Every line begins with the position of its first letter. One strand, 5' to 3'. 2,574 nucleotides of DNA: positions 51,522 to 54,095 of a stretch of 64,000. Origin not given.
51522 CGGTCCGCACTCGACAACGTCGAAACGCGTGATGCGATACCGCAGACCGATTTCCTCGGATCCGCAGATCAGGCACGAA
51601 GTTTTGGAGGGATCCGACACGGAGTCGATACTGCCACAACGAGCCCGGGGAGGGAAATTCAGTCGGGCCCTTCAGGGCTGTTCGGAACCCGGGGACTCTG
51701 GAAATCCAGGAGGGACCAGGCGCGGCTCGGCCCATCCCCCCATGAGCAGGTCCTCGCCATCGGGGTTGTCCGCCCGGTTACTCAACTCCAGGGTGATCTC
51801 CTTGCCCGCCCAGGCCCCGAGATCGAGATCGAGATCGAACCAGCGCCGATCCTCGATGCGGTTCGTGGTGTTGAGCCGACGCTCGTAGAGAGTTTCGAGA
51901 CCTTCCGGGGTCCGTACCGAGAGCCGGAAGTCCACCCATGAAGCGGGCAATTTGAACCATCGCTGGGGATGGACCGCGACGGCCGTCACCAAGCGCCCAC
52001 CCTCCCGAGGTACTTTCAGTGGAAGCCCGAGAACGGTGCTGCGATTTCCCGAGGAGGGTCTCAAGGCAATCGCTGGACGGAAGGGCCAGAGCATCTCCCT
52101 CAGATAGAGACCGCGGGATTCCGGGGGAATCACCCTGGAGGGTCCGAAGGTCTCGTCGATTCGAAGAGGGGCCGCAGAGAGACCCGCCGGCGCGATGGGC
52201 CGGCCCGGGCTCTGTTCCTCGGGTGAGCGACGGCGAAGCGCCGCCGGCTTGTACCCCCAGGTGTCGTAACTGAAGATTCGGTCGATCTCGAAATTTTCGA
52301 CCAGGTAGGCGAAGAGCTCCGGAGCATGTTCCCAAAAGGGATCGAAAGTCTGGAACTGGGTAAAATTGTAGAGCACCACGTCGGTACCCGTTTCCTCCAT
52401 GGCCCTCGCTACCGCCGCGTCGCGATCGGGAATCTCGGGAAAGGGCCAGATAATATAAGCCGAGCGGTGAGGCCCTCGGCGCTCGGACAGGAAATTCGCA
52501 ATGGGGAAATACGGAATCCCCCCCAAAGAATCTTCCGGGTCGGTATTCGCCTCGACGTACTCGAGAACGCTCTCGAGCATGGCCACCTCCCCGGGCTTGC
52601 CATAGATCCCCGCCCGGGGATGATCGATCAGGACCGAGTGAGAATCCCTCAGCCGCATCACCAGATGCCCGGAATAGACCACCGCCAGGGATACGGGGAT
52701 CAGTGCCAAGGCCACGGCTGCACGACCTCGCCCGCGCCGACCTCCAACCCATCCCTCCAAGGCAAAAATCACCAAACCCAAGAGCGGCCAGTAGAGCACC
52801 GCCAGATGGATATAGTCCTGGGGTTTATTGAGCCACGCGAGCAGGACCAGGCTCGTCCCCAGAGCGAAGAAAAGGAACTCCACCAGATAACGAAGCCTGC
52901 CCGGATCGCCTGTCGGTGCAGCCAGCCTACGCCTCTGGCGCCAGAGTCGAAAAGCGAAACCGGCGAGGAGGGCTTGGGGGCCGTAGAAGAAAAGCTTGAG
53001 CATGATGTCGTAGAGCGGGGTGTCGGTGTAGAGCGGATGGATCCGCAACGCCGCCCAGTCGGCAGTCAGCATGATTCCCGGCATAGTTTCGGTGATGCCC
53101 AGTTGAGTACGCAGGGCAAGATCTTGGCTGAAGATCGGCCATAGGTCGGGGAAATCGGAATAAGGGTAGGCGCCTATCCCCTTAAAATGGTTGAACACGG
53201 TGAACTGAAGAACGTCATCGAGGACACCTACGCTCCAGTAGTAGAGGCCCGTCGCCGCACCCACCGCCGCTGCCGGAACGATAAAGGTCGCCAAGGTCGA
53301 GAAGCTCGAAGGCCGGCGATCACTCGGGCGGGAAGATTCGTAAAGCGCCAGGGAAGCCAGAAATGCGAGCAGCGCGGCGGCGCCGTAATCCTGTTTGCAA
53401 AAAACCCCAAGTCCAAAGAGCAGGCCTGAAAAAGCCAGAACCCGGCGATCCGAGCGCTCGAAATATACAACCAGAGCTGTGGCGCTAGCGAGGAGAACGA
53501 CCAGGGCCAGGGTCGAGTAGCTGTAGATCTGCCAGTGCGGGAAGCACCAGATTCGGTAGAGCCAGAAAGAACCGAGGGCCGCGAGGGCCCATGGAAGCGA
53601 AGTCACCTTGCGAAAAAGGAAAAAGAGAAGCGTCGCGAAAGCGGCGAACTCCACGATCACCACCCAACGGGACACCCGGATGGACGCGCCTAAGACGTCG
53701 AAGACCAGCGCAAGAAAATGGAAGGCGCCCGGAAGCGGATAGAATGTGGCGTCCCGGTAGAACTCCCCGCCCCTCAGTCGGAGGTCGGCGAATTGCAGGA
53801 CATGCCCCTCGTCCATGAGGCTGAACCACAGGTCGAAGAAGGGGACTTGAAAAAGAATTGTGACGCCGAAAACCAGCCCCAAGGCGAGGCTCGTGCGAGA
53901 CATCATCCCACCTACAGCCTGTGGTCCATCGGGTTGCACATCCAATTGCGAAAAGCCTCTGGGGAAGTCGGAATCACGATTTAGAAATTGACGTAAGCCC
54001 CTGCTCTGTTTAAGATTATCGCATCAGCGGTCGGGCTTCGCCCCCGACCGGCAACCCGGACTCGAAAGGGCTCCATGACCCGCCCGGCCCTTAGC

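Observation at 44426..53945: Three paralogous GT-C-like membrane proteins sharing DEG[HY], G-x2-[LF]Y-x-D...PG and KQ[ND][FY]G motifs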

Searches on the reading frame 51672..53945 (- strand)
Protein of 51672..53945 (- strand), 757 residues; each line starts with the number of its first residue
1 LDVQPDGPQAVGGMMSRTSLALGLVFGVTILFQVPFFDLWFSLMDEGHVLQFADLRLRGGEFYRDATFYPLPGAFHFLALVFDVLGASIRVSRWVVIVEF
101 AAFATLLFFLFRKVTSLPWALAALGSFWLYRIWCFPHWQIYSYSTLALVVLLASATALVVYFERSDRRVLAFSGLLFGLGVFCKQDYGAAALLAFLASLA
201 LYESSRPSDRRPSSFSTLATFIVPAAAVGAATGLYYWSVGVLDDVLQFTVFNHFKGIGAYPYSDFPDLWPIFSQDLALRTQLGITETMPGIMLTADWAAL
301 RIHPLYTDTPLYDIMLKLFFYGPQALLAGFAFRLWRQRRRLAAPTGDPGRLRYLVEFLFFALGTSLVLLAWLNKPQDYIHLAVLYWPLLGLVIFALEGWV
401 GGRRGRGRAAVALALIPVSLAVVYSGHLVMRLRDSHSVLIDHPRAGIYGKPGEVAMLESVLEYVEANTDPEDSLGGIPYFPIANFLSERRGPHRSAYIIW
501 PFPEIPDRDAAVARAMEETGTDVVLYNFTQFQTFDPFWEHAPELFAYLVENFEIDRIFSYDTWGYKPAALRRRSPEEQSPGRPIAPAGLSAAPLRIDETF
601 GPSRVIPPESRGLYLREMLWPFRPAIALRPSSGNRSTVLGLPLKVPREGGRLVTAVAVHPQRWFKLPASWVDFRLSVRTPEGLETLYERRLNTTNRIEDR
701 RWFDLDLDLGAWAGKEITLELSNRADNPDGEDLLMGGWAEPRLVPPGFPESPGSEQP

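Call 3: search_protein_families(library=pfam, proteins=[window:51672-53945:-], max_evalue=1)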
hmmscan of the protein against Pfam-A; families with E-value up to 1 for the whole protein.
window:51672-53945:- (757 aa): 1 family
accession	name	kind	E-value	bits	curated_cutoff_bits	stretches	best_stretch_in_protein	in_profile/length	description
PF13231.12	PMT_2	-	0.01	16.5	26.1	1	72-203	4-132/160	Dolichyl-phosphate-mannose-protein mannosyltransferase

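Call 4: search_protein_families(library=ncbifam, proteins=[window:51672-53945:-], max_evalue=1)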
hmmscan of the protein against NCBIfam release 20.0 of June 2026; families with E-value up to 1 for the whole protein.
window:51672-53945:- (757 aa): 0 families

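Call 14: search_solved_structures(query=window:51672-53945:-, max_evalue=10)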
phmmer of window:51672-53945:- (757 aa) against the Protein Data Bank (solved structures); distinct sequences matched with E-value up to 10: 2.
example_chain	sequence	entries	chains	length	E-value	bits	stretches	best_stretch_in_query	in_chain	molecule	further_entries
1wa5_C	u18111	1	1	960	0.72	11.5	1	257-317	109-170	Importin alpha re-exporter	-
1z3h_A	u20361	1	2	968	0.73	11.5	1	257-317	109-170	Importin alpha re-exporter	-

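Call 18: find_homologous_proteins(query=window:51672-53945:-, max_evalue=0.001)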
Query window:51672-53945:- (757 aa): 213 proteins with E <= 0.001 among 8000 candidates; the best 120 are listed.
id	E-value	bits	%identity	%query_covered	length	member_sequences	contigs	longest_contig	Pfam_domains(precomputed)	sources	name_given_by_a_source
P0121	0.0e+0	1588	91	100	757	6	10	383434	PF13231.13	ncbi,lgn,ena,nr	ncbi:MAG: glycosyltransferase family 39 protein [Myxococcota bacterium]|nr:glycosyltransferase famil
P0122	0.0e+0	1507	88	98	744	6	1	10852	-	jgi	-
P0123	0.0e+0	1271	76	97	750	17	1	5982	PF13231.13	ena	-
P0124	0.0e+0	1150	68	98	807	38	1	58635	PF13231.13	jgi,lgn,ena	jgi:hypothetical protein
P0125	0.0e+0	1132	65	99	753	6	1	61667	-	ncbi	-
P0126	0.0e+0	1116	66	95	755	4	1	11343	PF13231.13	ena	-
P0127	0.0e+0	1107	67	96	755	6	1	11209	PF13231.13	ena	-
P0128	0.0e+0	1102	65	96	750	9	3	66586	PF13231.13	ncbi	-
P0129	0.0e+0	1100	64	96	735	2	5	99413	-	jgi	-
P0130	0.0e+0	1100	64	96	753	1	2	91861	-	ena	-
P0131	0.0e+0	1099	64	96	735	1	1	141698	-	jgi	-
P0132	0.0e+0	1099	64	98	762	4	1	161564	-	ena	-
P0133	5.4e-297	1006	59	97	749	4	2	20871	PF13231.13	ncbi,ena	-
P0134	9.0e-272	922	54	98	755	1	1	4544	PF13231.13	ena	-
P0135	2.1e-268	911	56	96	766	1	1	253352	PF13231.13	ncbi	-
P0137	1.1e-263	896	56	94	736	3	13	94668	PF13231.13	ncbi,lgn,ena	-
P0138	1.9e-263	895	54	97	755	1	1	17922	PF13231.13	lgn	-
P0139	1.0e-260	886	54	96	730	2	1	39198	PF13231.13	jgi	jgi:hypothetical protein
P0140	1.5e-259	882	56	95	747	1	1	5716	PF13231.13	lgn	-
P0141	5.0e-259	880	53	96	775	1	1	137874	PF13231.13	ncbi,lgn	-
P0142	3.5e-255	868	53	95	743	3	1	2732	PF13231.13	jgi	jgi:hypothetical protein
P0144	1.2e-254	866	56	95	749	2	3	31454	PF13231.13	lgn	-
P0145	3.5e-254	864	54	95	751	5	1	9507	PF13231.13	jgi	jgi:hypothetical protein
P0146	8.3e-251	853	53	96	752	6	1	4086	PF13231.13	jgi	-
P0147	9.6e-251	853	52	97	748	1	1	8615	PF13231.13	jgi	jgi:hypothetical protein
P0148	2.4e-249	848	53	96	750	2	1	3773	PF13231.13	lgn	-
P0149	8.9e-247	840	51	94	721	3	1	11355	PF13231.13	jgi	jgi:hypothetical protein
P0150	4.0e-243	828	52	99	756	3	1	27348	PF13231.13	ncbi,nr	ncbi:MAG: glycosyltransferase family 39 protein [Myxococcota bacterium]|nr:glycosyltransferase famil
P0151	3.4e-239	815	51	95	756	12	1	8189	PF13231.13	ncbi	-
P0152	1.2e-238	813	50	97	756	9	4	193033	PF13231.13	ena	-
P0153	9.8e-233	793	51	97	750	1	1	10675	PF13231.13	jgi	-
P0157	1.5e-219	750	49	97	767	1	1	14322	PF13231.13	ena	-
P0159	5.8e-217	741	50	96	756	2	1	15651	PF13231.13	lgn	-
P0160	1.6e-214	733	49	95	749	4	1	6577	PF13231.13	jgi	jgi:hypothetical protein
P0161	6.6e-214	731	49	96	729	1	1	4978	PF13231.13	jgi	jgi:hypothetical protein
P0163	2.4e-213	729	48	95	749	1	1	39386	PF13231.13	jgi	-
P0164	3.0e-213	729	48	98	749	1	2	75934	PF13231.13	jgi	jgi:hypothetical protein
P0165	3.5e-213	729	49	95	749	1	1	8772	PF13231.13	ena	-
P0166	1.1e-212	727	47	98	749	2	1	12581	PF13231.13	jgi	jgi:hypothetical protein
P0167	2.2e-212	726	48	95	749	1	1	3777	PF13231.13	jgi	jgi:hypothetical protein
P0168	3.1e-212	725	46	98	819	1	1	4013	PF13231.13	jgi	jgi:hypothetical protein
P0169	1.3e-211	723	48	95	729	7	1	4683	PF13231.13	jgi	jgi:hypothetical protein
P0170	1.3e-211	723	48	95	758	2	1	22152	PF13231.13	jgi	jgi:hypothetical protein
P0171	4.2e-210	718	46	97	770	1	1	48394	PF13231.13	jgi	-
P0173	8.0e-210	718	47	96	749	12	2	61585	PF13231.13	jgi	jgi:hypothetical protein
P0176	5.0e-208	712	46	96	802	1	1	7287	PF13231.13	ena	-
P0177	1.4e-207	710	48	97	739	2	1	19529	PF13231.13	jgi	jgi:hypothetical protein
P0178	4.7e-207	708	47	95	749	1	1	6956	PF13231.13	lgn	-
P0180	5.5e-206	705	47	98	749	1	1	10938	PF13231.13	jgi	jgi:hypothetical protein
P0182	9.9e-206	704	48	96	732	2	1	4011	PF13231.13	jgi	jgi:hypothetical protein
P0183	2.8e-205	703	47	96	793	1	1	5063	PF13231.13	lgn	-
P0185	3.9e-204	699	47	96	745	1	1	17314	PF13231.13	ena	-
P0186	6.9e-204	698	49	95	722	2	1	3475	PF13231.13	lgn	-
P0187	1.7e-203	697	46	98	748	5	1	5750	PF13231.13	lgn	-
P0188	1.9e-203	696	47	96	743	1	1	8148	PF13231.13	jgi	jgi:hypothetical protein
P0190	7.0e-202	691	44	94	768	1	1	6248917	PF13231.13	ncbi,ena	-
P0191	1.2e-201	690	47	98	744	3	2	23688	PF13231.13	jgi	jgi:hypothetical protein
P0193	2.2e-201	690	47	95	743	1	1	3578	PF13231.13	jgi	jgi:hypothetical protein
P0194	2.2e-201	690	49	93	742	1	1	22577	PF13231.13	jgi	jgi:hypothetical protein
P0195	3.4e-201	689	47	95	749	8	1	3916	PF13231.13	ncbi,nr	ncbi:MAG: glycosyltransferase family 39 protein, partial [Deltaproteobacteria bacterium]|nr:glycosyl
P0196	3.8e-201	689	47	98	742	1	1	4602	PF13231.13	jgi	-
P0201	5.5e-200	685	45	97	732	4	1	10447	PF13231.13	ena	-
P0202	9.6e-200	684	47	94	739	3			PF13231.13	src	-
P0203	2.2e-199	683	47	96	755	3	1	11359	PF13231.13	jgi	-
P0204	2.5e-199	683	45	95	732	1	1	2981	PF13231.13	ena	-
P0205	6.6e-199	681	45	95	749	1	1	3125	PF13231.13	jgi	jgi:hypothetical protein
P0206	1.6e-198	680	47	95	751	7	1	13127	PF13231.13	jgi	jgi:hypothetical protein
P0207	2.0e-198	680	46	96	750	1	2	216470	PF13231.13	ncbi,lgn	-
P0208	7.2e-198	678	57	70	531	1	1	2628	PF13231.13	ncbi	ncbi:MAG: glycosyltransferase family 39 protein, partial [Myxococcota bacterium]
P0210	8.8e-198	678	48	96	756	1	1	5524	PF13231.13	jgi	jgi:hypothetical protein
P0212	5.8e-197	675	46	97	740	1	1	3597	PF13231.13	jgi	jgi:hypothetical protein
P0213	2.4e-196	673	46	95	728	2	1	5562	PF13231.13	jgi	-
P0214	1.2e-195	671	46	96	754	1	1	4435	PF13231.13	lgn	-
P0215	1.9e-195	670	46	97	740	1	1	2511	PF13231.13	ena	-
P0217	5.2e-195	669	46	97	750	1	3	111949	PF13231.13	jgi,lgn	-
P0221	3.6e-194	666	44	98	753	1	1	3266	PF13231.13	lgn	-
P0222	5.4e-194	665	47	97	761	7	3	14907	PF13231.13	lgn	-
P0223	9.0e-194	664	45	96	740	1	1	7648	PF13231.13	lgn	-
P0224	1.2e-193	664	46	97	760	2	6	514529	PF13231.13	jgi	-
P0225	2.4e-192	660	46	95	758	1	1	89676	PF13231.13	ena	-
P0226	2.5e-192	660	45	95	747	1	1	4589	PF13231.13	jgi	-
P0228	3.6e-192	659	45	95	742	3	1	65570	PF13231.13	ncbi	-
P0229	6.5e-191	655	45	96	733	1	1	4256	PF13231.13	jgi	jgi:hypothetical protein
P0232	1.1e-190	654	46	94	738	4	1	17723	PF13231.13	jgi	jgi:hypothetical protein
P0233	2.5e-190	653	44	95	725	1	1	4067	PF13231.13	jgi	jgi:hypothetical protein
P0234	8.5e-190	651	46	94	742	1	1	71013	PF13231.13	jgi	jgi:hypothetical protein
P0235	1.1e-189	651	48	94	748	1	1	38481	PF13231.13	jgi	-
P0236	1.1e-189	651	44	96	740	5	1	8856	PF13231.13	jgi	jgi:hypothetical protein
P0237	2.4e-189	650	45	96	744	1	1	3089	PF13231.13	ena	-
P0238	3.2e-189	649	44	96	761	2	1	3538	PF13231.13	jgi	-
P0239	1.7e-188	647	45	96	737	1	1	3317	PF13231.13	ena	-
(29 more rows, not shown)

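Call 45: find_encoding_contigs(protein=P0190, flank=10000, max_places=1)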
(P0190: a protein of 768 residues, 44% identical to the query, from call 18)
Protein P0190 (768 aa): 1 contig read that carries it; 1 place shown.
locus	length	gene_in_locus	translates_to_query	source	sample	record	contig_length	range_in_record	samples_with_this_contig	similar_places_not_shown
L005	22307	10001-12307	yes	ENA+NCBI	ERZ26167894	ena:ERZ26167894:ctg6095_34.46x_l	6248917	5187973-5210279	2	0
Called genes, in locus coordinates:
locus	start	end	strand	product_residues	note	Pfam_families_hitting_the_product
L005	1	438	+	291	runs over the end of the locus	PF01149:Fapy_DNA_glyco, PF06831:H2TH, PF06827:zf-FPG_IleRS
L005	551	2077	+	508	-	PF05833:NFACT_N, PF05670:NFACT-R_1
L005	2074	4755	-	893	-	PF03176:MMPL, PF12349:Sterol-sensing (weak), PF03176:MMPL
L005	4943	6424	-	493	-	PF01663:Phosphodiest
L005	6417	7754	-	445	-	PF01663:Phosphodiest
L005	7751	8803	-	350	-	PF02353:CMAS (weak), PF07021:MetW, PF13489:Methyltransf_23, PF13847:Methyltransf_31, PF08241:Methyltransf_11, PF08242:Methyltransf_12, PF13649:Methyltransf_25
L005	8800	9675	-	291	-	PF00487:FA_desaturase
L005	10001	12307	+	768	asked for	PF13231:PMT_2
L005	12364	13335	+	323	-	PF13489:Methyltransf_23, PF13847:Methyltransf_31 (weak), PF08241:Methyltransf_11, PF08242:Methyltransf_12, PF13649:Methyltransf_25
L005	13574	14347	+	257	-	PF00535:Glycos_transf_2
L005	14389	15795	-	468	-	PF03062:MBOAT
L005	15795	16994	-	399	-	-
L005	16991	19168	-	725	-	-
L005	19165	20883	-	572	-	PF13231:PMT_2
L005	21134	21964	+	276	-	PF13180:PDZ_2, PF17820:PDZ_6 (weak)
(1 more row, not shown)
